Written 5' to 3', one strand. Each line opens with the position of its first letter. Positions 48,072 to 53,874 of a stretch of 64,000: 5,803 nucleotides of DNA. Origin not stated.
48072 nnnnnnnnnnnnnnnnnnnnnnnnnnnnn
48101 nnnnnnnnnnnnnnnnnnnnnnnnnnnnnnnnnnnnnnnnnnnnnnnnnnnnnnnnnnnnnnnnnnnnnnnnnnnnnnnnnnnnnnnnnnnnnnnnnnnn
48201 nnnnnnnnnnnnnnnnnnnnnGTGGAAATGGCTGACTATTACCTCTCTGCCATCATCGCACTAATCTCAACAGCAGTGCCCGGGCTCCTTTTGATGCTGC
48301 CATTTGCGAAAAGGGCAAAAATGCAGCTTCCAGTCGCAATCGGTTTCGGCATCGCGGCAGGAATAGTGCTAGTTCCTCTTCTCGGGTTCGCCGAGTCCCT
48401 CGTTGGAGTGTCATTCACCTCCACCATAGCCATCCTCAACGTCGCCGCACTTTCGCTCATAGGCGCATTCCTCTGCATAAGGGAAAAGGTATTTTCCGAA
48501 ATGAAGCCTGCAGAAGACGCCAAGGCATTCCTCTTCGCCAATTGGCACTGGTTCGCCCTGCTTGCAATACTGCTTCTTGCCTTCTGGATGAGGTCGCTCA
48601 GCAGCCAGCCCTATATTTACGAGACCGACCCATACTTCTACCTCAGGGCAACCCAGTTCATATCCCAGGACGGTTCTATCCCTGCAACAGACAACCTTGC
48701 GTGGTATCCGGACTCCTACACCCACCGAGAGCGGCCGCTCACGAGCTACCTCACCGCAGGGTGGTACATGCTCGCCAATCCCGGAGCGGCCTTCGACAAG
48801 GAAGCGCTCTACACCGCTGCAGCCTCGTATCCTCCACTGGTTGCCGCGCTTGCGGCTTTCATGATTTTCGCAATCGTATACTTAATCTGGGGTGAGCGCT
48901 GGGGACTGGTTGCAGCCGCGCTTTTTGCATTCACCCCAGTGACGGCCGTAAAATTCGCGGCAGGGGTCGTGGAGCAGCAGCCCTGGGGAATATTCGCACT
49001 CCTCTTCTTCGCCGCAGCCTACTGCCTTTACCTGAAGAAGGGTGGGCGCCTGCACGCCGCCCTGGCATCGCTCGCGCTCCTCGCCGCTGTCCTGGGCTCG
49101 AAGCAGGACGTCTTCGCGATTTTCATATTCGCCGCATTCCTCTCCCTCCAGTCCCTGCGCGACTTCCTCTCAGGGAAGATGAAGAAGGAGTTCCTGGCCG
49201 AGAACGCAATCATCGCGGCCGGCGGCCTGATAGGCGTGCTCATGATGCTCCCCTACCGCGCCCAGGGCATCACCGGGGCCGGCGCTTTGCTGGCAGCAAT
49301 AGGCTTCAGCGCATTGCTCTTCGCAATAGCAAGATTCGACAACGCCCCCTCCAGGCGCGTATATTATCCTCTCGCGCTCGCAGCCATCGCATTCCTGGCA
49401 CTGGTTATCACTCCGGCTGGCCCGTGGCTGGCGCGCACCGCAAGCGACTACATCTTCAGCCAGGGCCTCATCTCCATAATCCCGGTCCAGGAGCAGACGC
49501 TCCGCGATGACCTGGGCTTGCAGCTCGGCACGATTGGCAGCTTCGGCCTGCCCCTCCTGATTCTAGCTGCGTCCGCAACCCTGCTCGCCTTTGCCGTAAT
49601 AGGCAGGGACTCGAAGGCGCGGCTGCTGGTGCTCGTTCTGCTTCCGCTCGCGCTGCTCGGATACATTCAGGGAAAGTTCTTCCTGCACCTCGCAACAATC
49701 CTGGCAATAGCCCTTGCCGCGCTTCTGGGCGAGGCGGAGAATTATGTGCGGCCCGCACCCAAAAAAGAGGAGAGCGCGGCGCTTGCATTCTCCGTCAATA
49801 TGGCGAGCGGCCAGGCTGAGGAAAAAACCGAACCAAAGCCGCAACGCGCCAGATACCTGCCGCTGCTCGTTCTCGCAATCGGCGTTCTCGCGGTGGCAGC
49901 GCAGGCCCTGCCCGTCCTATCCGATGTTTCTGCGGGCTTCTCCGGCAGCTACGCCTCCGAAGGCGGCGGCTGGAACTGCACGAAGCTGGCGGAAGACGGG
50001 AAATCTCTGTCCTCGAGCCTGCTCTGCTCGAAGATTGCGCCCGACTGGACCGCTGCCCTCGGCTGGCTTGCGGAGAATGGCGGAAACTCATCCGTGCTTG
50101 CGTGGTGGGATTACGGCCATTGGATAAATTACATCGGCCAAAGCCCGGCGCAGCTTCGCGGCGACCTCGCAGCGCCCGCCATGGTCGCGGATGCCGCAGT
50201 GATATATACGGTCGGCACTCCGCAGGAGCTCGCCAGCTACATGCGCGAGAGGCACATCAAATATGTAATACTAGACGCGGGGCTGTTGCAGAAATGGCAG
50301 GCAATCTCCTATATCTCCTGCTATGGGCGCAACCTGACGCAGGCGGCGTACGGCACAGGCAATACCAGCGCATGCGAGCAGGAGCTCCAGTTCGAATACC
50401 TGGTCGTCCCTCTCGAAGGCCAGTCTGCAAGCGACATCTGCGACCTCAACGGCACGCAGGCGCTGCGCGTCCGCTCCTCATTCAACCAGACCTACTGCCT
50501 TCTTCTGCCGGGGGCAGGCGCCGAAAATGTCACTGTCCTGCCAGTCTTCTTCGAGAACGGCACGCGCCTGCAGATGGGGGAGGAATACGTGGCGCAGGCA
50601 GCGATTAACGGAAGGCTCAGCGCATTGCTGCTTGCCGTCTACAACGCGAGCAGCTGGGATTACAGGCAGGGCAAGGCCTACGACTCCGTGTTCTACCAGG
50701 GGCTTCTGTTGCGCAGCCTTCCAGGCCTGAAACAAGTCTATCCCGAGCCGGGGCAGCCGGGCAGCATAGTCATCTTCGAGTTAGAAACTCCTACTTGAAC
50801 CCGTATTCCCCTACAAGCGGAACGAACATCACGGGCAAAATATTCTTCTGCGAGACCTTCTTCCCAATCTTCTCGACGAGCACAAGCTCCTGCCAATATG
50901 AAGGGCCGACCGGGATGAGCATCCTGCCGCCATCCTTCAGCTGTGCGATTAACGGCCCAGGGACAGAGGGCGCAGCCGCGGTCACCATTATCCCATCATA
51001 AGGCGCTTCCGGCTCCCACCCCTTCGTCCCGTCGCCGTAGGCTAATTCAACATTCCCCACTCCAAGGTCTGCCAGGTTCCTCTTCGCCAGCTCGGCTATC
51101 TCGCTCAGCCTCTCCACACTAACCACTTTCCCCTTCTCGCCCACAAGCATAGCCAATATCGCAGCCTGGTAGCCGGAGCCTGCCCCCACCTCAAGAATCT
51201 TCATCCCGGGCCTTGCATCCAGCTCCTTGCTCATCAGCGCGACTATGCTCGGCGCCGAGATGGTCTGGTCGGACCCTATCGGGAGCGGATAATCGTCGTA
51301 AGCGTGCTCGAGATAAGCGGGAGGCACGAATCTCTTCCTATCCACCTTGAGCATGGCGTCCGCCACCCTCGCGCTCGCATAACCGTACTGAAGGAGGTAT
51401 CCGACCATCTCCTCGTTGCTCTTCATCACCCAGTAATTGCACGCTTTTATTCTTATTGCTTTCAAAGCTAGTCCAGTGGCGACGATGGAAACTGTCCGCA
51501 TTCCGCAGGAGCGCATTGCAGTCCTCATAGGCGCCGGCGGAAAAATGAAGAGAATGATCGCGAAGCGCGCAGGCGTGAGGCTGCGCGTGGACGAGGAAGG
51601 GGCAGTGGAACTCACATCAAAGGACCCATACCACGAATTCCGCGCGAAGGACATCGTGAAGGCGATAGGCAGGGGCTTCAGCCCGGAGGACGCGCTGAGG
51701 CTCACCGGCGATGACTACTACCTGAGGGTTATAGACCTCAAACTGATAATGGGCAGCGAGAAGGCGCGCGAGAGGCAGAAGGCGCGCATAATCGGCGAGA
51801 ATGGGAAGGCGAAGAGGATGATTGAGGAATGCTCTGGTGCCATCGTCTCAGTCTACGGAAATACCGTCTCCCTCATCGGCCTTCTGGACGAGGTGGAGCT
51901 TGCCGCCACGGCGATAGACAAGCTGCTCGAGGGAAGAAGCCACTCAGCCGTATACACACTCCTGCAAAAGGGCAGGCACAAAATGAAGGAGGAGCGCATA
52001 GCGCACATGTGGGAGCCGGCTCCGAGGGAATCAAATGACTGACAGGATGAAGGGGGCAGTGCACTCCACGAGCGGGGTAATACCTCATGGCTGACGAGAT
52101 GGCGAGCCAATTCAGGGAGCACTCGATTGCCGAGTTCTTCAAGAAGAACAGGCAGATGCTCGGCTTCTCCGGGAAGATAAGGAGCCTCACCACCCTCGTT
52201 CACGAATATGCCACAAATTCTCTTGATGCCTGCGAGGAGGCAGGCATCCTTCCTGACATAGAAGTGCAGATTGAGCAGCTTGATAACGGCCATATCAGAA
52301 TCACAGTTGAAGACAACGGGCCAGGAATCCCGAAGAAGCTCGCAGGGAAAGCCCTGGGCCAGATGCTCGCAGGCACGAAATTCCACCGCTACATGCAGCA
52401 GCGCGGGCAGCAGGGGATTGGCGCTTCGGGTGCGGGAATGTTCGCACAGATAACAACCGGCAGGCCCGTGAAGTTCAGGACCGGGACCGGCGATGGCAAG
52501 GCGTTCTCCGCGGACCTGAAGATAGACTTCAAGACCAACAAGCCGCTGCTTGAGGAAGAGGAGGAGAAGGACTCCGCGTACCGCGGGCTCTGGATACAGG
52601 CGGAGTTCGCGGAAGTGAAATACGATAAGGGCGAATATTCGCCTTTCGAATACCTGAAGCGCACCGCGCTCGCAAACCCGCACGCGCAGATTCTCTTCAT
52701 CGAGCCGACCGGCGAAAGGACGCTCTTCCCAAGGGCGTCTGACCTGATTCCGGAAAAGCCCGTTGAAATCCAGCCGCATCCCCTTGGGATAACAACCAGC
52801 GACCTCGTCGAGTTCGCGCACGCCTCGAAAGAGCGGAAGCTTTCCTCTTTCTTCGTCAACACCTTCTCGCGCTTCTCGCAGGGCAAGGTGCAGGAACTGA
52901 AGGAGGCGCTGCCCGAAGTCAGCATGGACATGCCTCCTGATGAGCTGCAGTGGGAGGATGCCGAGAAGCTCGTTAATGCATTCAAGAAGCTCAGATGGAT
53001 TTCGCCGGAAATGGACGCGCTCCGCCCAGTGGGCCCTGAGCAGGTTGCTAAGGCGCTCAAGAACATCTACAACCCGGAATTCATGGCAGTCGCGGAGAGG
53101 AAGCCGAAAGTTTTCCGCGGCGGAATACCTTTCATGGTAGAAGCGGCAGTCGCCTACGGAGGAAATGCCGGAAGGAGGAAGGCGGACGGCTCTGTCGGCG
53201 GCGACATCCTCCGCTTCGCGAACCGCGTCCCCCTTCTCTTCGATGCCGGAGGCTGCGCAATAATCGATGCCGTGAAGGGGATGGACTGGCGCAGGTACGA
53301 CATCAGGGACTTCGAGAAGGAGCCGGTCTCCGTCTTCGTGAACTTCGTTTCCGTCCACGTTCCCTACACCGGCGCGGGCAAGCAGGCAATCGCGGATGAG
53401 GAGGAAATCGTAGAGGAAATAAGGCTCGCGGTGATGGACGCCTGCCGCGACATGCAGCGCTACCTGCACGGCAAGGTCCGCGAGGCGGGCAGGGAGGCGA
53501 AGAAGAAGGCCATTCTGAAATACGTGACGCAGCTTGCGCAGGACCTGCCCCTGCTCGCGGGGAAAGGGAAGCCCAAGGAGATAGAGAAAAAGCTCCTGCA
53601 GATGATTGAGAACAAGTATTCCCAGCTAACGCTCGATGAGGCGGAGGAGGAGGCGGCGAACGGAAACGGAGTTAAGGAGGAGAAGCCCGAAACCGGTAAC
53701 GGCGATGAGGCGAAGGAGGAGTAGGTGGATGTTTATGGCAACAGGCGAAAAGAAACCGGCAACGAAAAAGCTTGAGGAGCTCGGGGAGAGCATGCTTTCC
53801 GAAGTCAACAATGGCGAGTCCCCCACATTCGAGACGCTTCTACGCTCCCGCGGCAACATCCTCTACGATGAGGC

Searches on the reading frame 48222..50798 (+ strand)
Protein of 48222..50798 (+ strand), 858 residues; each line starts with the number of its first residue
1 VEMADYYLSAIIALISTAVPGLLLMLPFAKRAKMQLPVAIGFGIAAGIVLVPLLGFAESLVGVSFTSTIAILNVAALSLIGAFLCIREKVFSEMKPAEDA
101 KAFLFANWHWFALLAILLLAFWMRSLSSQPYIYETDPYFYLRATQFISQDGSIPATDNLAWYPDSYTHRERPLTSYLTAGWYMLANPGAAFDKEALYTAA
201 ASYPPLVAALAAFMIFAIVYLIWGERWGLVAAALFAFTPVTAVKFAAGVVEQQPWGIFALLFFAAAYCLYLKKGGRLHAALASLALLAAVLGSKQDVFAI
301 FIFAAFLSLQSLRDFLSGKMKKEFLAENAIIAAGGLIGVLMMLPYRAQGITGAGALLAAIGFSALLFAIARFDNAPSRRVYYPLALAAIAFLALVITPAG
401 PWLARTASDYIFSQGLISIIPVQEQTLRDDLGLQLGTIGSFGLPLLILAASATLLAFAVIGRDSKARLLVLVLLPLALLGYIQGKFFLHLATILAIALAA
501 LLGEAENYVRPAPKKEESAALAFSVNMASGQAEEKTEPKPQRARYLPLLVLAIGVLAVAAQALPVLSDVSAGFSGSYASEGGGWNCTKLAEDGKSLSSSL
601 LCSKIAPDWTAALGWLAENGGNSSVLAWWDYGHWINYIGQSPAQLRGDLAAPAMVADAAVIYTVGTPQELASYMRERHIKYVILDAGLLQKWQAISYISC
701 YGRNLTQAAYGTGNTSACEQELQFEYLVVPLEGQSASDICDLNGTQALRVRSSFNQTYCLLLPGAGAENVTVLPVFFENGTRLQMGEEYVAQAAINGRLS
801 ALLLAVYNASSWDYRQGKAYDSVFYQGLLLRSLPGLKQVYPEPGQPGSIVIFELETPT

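Call 50: search_protein_families(library=pfam, proteins=[window:48222-50798:+], max_evalue=0.0001)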
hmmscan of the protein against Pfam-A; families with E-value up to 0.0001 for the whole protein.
window:48222-50798:+ (858 aa): 2 families
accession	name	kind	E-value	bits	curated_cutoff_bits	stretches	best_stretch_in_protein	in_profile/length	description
PF02516.20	STT3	-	1.2e-10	41.9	24.5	1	126-526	23-388/405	Oligosaccharyl transferase STT3, N-terminal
PF22627.1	AglB_core-like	-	5.4e-05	24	27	0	622-685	44-107/111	AglB core domain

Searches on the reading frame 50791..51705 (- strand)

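Call 50: search_protein_families(library=pfam, proteins=[window:50791-51705:-], max_evalue=0.0001)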
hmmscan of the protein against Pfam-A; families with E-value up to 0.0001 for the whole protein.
window:50791-51705:- (304 aa): 3 families
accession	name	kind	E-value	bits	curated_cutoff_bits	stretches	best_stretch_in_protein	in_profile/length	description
PF01135.25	PCMT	-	9.1e-73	244.9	20.3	1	96-300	2-208/210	Protein-L-isoaspartate(D-aspartate) O-methyltransferase (PCMT)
PF13847.12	Methyltransf_31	-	1.3e-08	35.1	27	1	165-238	2-77/145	Methyltransferase domain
PF13649.12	Methyltransf_25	-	8.5e-07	30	27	1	170-244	1-73/97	Methyltransferase domain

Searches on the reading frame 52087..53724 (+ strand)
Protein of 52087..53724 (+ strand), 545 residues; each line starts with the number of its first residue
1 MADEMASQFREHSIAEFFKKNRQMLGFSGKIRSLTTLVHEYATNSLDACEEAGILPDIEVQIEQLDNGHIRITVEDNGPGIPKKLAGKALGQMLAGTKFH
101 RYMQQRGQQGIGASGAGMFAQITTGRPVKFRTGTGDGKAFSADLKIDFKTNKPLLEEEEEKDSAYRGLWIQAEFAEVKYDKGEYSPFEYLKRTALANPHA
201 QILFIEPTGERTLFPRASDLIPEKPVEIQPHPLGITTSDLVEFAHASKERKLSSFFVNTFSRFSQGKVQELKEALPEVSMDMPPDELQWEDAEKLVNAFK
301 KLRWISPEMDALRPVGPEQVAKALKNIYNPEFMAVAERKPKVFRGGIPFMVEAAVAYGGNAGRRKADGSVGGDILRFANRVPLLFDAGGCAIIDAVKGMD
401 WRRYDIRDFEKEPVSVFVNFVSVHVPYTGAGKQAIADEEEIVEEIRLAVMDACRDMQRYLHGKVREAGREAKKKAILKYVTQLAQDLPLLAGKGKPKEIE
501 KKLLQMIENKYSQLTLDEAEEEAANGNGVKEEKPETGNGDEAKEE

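Call 51: search_protein_families(library=pfam, proteins=[window:52087-53724:+], max_evalue=0.0001)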
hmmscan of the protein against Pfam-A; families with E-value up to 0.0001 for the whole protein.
window:52087-53724:+ (545 aa): 3 families
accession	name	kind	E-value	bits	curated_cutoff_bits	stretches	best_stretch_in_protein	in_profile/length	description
PF09239.17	Topo-VIb_trans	-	4.7e-52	176.4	24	1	307-470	1-157/159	Topoisomerase VI B subunit, transducer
PF02518.31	HATPase_c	-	2.1e-11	44.7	26.4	1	30-145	2-108/111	Histidine kinase-, DNA gyrase B-, and HSP90-like ATPase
PF13589.12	HATPase_c_3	-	1.4e-06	28.8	25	1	35-119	4-83/137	Histidine kinase-, DNA gyrase B-, and HSP90-like ATPase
